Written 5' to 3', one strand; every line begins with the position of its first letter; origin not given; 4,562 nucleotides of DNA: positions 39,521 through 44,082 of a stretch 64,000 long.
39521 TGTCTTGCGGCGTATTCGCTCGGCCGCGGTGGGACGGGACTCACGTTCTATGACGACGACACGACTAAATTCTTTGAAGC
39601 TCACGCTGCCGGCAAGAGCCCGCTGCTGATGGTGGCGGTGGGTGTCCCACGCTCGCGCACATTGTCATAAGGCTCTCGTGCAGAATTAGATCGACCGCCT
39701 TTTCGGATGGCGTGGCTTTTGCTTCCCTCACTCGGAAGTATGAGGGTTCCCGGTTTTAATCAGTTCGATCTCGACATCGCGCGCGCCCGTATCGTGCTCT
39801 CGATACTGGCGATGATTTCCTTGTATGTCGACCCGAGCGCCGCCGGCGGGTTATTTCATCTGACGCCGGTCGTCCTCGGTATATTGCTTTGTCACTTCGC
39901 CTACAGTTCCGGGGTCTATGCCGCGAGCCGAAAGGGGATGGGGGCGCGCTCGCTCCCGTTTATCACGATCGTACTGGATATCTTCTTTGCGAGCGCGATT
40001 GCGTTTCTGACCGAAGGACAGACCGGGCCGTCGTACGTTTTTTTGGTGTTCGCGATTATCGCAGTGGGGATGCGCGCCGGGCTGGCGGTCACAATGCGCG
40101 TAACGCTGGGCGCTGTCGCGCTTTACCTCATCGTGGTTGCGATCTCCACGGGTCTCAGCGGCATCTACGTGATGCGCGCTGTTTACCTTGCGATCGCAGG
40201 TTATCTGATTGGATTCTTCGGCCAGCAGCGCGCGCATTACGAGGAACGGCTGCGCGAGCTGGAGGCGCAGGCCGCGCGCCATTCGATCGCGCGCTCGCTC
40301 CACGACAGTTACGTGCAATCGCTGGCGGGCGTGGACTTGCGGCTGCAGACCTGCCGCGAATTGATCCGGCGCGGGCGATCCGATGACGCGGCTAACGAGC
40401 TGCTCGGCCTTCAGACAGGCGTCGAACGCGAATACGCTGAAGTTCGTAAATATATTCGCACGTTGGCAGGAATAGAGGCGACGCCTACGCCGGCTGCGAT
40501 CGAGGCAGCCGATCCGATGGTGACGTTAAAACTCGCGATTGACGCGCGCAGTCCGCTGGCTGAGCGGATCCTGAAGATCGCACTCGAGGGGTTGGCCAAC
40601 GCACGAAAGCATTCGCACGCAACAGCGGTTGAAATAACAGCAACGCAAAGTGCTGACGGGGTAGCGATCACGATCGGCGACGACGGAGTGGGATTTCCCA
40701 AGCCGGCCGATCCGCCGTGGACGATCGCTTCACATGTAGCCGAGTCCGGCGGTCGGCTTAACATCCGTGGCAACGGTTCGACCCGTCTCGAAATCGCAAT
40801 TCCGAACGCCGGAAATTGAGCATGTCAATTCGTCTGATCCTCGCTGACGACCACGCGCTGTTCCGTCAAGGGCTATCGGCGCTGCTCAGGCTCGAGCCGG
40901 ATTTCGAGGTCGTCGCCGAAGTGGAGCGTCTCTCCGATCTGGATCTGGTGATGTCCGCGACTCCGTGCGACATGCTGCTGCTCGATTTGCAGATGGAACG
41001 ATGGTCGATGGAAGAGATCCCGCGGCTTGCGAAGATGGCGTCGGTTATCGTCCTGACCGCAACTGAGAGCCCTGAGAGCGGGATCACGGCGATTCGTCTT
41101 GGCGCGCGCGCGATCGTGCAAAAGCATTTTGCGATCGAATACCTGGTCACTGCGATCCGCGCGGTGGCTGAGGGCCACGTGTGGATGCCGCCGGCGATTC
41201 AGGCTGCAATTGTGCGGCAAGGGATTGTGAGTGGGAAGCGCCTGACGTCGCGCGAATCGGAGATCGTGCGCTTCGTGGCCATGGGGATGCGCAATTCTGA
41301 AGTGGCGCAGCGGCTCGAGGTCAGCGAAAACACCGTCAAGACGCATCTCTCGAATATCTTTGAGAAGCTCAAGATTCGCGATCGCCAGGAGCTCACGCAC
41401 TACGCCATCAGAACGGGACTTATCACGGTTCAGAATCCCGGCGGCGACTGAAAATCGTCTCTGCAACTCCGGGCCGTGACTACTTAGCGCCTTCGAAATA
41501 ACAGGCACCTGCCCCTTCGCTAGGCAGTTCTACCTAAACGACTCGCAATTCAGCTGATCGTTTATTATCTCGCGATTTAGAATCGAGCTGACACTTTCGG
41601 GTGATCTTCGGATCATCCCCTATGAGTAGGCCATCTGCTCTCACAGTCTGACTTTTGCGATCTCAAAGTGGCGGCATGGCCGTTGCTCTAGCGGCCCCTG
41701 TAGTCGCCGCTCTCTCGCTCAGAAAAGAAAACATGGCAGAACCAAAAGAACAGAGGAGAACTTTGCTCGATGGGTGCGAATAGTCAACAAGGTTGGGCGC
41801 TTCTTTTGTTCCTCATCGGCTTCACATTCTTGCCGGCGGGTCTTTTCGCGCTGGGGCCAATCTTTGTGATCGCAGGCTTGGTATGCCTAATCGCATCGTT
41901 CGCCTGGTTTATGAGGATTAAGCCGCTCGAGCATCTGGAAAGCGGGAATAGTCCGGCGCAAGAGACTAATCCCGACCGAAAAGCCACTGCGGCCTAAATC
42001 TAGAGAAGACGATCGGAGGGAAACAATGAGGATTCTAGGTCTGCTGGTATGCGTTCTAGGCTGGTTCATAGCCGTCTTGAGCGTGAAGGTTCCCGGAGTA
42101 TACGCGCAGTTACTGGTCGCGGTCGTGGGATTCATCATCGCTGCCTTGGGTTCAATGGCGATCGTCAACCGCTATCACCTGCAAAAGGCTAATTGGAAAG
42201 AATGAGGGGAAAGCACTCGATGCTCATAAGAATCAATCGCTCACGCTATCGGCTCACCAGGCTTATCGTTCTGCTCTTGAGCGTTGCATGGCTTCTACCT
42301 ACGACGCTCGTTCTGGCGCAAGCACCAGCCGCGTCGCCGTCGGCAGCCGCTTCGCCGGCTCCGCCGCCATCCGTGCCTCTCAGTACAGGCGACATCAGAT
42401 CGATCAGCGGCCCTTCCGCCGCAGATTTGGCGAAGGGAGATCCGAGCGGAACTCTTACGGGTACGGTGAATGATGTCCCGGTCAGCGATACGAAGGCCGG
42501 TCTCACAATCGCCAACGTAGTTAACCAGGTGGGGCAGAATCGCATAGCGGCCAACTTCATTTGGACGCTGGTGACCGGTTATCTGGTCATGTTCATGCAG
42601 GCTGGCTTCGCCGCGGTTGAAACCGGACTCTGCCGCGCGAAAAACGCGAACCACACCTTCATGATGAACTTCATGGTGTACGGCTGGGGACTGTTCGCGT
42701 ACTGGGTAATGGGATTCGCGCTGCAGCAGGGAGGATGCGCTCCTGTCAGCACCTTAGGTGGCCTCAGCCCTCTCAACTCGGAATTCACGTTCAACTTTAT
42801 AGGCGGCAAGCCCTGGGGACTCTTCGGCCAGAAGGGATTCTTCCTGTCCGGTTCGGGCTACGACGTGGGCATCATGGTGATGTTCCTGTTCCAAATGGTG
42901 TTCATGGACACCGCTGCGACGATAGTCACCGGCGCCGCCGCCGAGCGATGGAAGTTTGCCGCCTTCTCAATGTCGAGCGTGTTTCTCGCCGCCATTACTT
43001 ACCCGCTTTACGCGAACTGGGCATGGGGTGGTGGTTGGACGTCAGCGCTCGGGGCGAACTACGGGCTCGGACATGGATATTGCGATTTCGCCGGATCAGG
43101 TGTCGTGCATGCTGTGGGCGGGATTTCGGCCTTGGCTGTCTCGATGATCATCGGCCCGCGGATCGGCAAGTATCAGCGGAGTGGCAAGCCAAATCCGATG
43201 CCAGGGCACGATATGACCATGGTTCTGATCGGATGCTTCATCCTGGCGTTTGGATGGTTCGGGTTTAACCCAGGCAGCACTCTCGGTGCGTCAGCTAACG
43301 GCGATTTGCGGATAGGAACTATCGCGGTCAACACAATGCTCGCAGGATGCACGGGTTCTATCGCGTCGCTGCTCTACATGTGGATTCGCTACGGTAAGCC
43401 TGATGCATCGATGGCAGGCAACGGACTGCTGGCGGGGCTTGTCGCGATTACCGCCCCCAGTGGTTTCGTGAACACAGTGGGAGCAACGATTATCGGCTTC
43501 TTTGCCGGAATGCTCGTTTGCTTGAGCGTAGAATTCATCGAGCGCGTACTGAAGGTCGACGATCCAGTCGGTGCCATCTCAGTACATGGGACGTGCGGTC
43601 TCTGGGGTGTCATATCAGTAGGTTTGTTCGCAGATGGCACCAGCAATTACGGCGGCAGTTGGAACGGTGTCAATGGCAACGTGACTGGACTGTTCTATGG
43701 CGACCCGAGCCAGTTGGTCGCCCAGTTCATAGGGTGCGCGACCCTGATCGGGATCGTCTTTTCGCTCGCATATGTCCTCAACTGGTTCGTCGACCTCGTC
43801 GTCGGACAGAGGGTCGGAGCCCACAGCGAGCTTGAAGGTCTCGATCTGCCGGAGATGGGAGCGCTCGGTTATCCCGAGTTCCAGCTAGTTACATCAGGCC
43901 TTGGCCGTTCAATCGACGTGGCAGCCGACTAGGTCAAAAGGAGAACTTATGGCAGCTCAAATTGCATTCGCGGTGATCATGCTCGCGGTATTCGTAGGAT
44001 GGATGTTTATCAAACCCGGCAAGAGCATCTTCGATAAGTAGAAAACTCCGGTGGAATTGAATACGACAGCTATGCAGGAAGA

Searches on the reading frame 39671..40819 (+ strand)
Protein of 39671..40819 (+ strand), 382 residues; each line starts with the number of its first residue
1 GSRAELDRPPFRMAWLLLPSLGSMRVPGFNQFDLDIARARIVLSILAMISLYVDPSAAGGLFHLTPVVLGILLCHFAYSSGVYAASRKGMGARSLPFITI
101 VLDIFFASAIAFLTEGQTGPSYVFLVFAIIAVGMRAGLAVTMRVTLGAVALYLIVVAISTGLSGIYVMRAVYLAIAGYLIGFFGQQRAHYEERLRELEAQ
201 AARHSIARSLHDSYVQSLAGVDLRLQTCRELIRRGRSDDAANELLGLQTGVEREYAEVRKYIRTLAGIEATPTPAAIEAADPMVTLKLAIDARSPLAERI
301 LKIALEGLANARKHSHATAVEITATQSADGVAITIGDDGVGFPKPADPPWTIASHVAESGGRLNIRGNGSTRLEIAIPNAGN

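Call 8: search_protein_families(library=pfam, proteins=[window:39671-40819:+], max_evalue=0.001)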
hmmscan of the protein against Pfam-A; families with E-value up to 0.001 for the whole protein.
window:39671-40819:+ (382 aa): 2 families
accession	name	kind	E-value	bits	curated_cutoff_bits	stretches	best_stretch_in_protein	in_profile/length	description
PF07730.19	HisKA_3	-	3.3e-10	40.8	24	1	203-265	2-63/68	Histidine kinase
PF02518.31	HATPase_c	-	2.6e-05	25.1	26.4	1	298-346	4-53/111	Histidine kinase-, DNA gyrase B-, and HSP90-like ATPase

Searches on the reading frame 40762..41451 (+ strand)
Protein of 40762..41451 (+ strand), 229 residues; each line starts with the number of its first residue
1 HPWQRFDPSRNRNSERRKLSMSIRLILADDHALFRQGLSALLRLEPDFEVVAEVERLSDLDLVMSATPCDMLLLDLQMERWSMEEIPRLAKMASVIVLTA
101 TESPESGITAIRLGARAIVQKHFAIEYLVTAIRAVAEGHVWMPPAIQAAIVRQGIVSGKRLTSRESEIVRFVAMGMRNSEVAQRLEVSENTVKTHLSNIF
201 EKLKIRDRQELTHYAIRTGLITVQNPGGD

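Call 66: search_protein_families(library=pfam, proteins=[window:40762-41451:+], max_evalue=0.0001)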
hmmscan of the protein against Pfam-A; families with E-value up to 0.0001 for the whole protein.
window:40762-41451:+ (229 aa): 3 families
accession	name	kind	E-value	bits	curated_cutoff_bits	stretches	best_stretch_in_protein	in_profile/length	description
PF00196.25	GerE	-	9.3e-19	67.3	23.5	1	160-215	2-57/57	Bacterial regulatory proteins, luxR family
PF00072.30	Response_reg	-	1.1e-13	51.7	30.2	1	26-133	2-111/111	Response regulator receiver domain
PF08281.18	Sigma70_r4_2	-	1.3e-06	28.4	25.7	1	160-203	10-54/54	Sigma-70, region 4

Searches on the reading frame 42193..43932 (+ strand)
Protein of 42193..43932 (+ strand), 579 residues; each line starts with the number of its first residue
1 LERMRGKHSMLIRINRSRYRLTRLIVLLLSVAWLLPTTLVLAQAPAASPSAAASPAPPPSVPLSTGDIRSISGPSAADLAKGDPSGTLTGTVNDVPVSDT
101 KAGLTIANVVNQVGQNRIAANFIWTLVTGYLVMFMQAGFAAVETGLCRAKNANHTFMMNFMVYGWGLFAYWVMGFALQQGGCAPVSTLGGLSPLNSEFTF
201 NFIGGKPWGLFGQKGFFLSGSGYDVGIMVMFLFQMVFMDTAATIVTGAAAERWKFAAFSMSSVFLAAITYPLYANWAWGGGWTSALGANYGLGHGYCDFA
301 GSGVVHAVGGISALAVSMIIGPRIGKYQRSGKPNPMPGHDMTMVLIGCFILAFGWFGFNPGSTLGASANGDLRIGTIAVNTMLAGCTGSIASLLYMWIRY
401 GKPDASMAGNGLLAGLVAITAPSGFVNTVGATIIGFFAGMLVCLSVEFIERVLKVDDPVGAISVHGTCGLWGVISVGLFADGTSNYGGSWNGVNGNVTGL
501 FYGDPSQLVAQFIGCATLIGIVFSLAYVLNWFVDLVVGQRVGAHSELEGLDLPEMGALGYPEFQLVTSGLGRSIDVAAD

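Call 8: search_protein_families(library=pfam, proteins=[window:42193-43932:+], max_evalue=0.001)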
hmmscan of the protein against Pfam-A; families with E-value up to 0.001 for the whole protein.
window:42193-43932:+ (579 aa): 1 family
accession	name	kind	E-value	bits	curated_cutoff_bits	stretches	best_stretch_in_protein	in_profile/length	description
PF00909.26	Ammonium_transp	-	2e-102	343.4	23.2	1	124-560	2-399/399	Ammonium Transporter Family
